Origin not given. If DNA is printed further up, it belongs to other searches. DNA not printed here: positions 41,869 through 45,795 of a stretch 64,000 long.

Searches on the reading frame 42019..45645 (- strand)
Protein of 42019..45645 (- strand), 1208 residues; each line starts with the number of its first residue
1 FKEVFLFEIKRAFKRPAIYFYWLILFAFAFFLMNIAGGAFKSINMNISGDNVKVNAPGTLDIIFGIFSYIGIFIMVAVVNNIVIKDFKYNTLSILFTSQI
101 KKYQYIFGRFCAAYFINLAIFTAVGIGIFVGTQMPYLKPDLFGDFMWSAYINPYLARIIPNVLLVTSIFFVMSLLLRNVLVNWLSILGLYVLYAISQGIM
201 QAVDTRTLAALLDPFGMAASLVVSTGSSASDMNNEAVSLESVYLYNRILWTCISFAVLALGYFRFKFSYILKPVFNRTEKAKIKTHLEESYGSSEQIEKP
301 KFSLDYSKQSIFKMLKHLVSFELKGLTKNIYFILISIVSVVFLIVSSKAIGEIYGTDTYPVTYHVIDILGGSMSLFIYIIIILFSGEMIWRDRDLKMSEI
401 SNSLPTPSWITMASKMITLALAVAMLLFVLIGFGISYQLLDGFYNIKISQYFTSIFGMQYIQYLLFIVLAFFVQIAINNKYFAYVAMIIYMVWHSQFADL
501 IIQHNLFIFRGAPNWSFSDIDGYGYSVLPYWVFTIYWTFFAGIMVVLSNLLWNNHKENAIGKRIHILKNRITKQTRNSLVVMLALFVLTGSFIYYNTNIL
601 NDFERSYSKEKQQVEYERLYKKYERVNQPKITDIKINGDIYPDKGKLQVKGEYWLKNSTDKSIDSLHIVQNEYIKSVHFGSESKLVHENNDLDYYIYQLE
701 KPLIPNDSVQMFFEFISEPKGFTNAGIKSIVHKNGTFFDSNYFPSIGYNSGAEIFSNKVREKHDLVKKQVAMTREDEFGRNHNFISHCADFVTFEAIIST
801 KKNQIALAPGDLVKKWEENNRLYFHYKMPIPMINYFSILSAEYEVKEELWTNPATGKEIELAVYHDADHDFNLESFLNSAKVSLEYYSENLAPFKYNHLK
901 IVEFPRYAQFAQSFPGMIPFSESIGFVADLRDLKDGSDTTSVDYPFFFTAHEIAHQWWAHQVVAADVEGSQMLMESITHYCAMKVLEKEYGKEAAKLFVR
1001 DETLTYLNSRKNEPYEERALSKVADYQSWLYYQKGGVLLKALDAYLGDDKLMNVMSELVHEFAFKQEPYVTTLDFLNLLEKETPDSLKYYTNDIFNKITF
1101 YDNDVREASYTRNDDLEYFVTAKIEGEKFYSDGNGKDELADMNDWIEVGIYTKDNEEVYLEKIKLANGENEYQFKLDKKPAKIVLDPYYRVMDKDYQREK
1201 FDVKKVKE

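Call 53: search_protein_families(library=pfam, proteins=[window:42019-45645:-], max_evalue=0.00001)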
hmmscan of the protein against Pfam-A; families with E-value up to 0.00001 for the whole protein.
window:42019-45645:- (1208 aa): 1 family
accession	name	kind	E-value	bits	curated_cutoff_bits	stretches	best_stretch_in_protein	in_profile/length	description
PF01433.26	Peptidase_M1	-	2.6e-12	47.2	27.7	1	877-1085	3-209/218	Peptidase family M1 domain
